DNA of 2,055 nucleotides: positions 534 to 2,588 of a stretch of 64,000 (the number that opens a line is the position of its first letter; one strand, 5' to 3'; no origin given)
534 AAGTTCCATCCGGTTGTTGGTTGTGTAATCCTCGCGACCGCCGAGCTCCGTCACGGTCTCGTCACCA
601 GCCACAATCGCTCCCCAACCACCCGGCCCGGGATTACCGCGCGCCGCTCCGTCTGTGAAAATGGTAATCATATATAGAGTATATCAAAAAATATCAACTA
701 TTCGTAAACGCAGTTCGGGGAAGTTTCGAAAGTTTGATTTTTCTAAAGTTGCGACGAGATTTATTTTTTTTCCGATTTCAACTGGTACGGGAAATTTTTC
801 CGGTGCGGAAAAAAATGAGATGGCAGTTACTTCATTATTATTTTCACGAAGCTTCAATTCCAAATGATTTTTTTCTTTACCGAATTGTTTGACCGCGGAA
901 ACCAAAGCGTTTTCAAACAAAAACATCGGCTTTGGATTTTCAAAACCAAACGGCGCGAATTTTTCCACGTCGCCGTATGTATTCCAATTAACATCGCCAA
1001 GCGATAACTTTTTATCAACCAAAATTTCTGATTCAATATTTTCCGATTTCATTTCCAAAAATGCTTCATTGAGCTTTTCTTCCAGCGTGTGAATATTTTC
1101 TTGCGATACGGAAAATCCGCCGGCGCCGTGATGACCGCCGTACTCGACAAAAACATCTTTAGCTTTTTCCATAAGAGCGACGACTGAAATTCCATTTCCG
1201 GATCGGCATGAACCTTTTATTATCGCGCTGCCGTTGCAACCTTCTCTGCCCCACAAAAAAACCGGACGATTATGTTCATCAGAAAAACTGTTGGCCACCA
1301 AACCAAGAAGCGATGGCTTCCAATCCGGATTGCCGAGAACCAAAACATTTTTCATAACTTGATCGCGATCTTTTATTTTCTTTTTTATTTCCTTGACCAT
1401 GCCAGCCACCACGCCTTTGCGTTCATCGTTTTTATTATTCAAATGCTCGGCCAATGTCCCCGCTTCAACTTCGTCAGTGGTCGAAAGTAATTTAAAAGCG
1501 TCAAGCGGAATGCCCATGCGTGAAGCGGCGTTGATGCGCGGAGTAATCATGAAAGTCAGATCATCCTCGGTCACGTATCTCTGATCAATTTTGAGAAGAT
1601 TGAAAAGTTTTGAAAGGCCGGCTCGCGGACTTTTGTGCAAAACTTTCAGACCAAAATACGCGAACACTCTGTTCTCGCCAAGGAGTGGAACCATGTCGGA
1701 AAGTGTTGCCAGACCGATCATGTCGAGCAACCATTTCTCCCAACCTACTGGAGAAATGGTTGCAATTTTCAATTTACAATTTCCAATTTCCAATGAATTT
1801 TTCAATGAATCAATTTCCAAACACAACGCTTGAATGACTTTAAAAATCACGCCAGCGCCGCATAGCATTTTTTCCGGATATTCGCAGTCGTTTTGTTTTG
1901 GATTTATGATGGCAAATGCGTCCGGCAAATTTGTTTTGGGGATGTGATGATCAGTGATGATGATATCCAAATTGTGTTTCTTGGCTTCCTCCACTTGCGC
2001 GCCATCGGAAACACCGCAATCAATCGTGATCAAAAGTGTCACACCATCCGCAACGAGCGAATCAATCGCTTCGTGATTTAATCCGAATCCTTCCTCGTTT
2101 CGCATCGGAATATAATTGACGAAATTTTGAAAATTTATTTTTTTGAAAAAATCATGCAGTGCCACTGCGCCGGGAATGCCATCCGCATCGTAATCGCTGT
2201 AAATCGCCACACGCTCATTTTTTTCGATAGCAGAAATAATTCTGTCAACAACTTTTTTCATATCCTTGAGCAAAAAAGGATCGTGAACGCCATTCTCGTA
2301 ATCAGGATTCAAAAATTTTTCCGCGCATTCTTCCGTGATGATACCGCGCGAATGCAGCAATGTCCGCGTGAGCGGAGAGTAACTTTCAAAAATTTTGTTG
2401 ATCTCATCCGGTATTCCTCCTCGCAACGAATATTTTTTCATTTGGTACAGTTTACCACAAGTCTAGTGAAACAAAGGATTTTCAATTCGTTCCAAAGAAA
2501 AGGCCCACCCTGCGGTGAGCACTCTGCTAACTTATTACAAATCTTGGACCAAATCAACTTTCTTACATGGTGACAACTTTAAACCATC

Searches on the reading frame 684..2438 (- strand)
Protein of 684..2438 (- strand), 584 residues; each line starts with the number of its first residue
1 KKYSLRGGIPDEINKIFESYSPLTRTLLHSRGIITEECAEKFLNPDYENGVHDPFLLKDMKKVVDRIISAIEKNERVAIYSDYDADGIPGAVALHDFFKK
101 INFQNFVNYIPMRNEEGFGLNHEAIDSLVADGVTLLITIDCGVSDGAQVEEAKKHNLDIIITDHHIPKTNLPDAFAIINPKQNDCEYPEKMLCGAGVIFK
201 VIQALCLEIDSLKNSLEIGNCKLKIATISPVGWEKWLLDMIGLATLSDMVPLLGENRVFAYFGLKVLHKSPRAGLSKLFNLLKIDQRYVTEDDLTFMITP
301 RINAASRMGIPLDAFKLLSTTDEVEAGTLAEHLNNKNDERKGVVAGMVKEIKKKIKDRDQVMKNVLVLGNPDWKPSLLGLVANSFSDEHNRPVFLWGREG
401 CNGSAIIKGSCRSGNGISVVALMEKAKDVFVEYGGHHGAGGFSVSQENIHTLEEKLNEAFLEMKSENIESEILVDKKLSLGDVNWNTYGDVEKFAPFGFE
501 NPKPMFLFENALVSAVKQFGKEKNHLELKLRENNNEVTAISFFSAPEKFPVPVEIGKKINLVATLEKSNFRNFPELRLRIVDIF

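Call 66: search_protein_families(library=padloc, alignment_id=A4, max_evalue=0.00001)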
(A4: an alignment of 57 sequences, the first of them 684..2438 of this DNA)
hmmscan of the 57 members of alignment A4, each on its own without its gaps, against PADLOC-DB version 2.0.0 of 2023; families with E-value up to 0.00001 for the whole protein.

A. member 1, window:684-2438:- (584 aa): 0 families

B. families by the number of members that match (of 57 scanned): 63 families (the first 25 are shown)
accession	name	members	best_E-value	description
PDLC04869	PDC-S05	2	8e-57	-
PDLC04856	PDC-S05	2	1.3e-53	-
PDLC04849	PDC-S05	2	2.5e-37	-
PDLC03802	RTasHel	1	2.6e-112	DRT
PDLC00114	GajB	1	4.2e-89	UrvD helicase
PDLC00132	GajB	1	4e-87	UrvD helicase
PDLC00117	GajB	1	5e-78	UrvD helicase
PDLC00107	GajB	1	9.5e-59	UrvD helicase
PDLC00127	GajB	1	1e-57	UrvD helicase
PDLC00103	GajB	1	2.4e-56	UrvD helicase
PDLC00121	GajB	1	4.1e-56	UrvD helicase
PDLC00123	GajB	1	7.9e-48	UrvD helicase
PDLC00119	GajB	1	4.3e-44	UrvD helicase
PDLC00122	GajB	1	4.4e-44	UrvD helicase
PDLC00130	GajB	1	3.2e-42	UrvD helicase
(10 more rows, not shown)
